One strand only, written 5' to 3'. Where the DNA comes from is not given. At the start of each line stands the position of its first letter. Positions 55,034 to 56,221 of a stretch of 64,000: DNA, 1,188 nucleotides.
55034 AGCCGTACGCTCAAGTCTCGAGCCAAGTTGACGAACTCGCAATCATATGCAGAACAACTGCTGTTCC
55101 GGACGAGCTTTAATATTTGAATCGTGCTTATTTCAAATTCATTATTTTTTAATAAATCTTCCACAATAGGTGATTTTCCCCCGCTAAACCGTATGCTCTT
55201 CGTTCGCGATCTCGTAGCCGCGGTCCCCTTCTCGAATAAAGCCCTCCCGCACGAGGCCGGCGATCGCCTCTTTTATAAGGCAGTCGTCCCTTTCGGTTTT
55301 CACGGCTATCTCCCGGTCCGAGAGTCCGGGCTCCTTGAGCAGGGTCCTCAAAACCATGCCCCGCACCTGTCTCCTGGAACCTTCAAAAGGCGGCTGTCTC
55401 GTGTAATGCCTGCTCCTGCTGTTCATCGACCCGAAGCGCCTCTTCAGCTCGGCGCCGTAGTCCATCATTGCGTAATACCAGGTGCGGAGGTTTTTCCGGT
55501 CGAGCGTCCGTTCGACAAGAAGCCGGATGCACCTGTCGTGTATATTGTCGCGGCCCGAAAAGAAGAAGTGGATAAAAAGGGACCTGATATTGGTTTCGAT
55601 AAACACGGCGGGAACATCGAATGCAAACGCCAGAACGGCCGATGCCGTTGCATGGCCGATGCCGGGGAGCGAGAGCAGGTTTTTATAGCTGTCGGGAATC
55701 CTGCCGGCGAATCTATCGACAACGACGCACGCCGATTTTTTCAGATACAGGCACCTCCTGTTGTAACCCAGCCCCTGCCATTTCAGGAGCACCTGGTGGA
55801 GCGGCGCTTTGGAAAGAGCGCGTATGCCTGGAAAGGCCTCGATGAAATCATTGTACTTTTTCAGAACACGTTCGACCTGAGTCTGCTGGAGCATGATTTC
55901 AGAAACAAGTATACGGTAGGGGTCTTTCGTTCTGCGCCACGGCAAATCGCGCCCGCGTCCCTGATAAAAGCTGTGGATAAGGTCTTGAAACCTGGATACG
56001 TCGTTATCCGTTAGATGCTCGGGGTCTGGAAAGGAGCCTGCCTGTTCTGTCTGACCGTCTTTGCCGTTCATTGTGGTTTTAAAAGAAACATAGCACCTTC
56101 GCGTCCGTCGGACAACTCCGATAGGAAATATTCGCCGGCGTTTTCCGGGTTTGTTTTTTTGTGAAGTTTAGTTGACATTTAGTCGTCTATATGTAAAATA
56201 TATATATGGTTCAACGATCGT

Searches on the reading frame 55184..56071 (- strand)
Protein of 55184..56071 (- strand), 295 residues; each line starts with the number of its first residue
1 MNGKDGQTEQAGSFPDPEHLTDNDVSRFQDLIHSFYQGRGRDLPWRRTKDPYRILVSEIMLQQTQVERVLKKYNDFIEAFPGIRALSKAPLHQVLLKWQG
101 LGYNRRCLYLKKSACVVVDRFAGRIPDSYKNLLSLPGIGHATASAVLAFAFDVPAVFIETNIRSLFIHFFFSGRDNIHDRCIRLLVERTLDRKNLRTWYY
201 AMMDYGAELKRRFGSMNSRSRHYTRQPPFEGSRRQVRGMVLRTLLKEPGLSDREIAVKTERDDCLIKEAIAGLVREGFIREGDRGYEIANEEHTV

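Call 73: search_protein_families(library=pfam, proteins=[window:55184-56071:-], max_evalue=0.00001)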
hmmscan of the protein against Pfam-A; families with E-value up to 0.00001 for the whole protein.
window:55184-56071:- (295 aa): 2 families
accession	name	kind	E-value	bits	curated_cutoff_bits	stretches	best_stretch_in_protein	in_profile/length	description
PF00730.31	HhH-GPD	-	9.9e-12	45.6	26.2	1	56-175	1-92/108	HhH-GPD superfamily base excision DNA repair protein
PF00633.29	HHH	-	4.5e-06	26.7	24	1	120-149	1-30/30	Helix-hairpin-helix motif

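Call 74: find_homologous_proteins(query=window:55184-56071:-, max_evalue=1e-30)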
Query window:55184-56071:- (295 aa): 7511 proteins with E <= 1e-30 among 8000 candidates; the best 120 are listed.
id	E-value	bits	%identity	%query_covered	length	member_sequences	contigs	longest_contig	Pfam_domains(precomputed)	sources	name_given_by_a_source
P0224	1.5e-198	676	100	100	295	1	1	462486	PF00730.32,PF00633.30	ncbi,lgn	-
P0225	1.3e-135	470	70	100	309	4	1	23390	PF13412.13,PF00730.32,PF00633.30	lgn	-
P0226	1.0e-131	457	69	100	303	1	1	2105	PF00730.32,PF00633.30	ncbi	-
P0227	2.3e-107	377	60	98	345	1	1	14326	PF00730.32,PF00633.30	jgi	jgi:A/G-specific adenine glycosylase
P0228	6.4e-97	343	56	94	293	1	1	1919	PF13412.13,PF00730.32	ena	-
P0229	1.6e-96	341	56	92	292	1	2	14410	PF00730.32,PF00633.30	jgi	jgi:A/G-specific adenine glycosylase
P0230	3.4e-96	340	60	87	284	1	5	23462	PF00730.32,PF00633.30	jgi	jgi:A/G-specific adenine glycosylase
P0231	1.5e-94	335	56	92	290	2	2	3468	PF00730.32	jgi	jgi:A/G-specific adenine glycosylase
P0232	2.3e-94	334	56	93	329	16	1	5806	PF00730.32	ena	-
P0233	2.6e-94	334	55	92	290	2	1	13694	PF00730.32,PF00633.30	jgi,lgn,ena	-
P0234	6.3e-94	333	55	92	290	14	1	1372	PF01047.29,PF00730.32,PF00633.30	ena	-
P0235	6.5e-94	333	55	98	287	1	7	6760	PF00730.32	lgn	-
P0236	7.4e-94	333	57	93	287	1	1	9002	PF00730.32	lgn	-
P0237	1.1e-93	332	55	92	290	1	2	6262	PF00730.32,PF00633.30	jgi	jgi:A/G-specific adenine glycosylase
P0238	1.5e-93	332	55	98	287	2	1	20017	PF00730.32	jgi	jgi:A/G-specific adenine glycosylase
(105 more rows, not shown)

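Call 75: find_encoding_contigs(protein=P0225, flank=10000, max_places=2)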
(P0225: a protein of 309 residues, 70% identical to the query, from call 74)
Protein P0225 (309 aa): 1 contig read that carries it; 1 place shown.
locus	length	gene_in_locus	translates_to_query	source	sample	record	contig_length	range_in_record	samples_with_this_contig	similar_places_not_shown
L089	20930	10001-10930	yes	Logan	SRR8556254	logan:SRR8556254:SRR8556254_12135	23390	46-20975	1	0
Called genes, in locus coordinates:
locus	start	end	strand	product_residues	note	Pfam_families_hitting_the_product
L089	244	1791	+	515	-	PF01590:GAF (weak), PF13185:GAF_2 (weak), PF00211:Guanylate_cyc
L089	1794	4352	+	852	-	PF02985:HEAT (faint), PF13646:HEAT_2 (weak), PF13513:HEAT_EZ (faint), PF03130:HEAT_PBS (faint), PF13646:HEAT_2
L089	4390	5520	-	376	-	-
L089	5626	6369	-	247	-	PF00528:BPD_transp_1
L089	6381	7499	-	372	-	PF00005:ABC_tran, PF13304:AAA_21 (faint), PF00571:CBS (weak)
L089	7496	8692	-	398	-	PF00528:BPD_transp_1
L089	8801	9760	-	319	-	PF04069:OpuAC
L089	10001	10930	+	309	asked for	PF00730:HhH-GPD, PF00633:HHH (weak), PF13412:HTH_24 (weak)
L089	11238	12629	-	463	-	PF00890:FAD_binding_2 (weak), PF01134:GIDA, PF03486:HI0933_like (faint), PF07992:Pyr_redox_2, PF12831:FAD_oxidored (faint), PF13738:Pyr_redox_3, PF00070:Pyr_redox, PF02852:Pyr_redox_dim, +1 more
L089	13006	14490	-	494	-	PF00364:Biotin_lipoyl, PF25997:BSH_YhbJ (weak), PF02817:E3_binding, PF00198:2-oxoacid_dh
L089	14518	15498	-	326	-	PF02779:Transket_pyr, PF02780:Transketolase_C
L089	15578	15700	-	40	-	-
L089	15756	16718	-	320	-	PF00676:E1_dh, PF02775:TPP_enzyme_C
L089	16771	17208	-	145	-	PF16242:Pyrid_ox_like, PF01243:PNPOx_N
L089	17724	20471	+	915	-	PF00133:tRNA-synt_1, PF09334:tRNA-synt_1g, PF13603:tRNA-synt_1_2, PF01406:tRNA-synt_1e (weak), PF08264:Anticodon_1, PF06827:zf-FPG_IleRS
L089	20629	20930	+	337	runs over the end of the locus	PF01208:URO-D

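Call 76: find_encoding_contigs(protein=P0227, flank=10000, max_places=2)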
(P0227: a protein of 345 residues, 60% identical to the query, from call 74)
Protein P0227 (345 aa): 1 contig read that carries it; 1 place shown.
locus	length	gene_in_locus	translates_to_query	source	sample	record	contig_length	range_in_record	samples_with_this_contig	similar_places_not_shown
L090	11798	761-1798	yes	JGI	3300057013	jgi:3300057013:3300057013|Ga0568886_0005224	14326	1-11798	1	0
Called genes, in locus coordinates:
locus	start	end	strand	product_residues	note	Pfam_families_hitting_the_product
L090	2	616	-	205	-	?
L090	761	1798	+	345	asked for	PF00730:HhH-GPD, PF00633:HHH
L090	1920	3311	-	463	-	PF00890:FAD_binding_2 (weak), PF01134:GIDA (weak), PF03486:HI0933_like (faint), PF07992:Pyr_redox_2, PF12831:FAD_oxidored (weak), PF13738:Pyr_redox_3, PF00070:Pyr_redox, PF02852:Pyr_redox_dim, +1 more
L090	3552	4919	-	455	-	PF00364:Biotin_lipoyl, PF25997:BSH_YhbJ (weak), PF02817:E3_binding, PF00198:2-oxoacid_dh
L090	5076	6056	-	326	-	PF02779:Transket_pyr, PF02780:Transketolase_C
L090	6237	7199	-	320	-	PF00676:E1_dh, PF02775:TPP_enzyme_C (weak)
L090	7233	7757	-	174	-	PF16242:Pyrid_ox_like, PF01243:PNPOx_N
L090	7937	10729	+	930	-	PF00133:tRNA-synt_1, PF01921:tRNA-synt_1f (faint), PF09334:tRNA-synt_1g, PF13603:tRNA-synt_1_2, PF01406:tRNA-synt_1e (weak), PF08264:Anticodon_1, PF06827:zf-FPG_IleRS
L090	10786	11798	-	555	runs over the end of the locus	PF03772:Competence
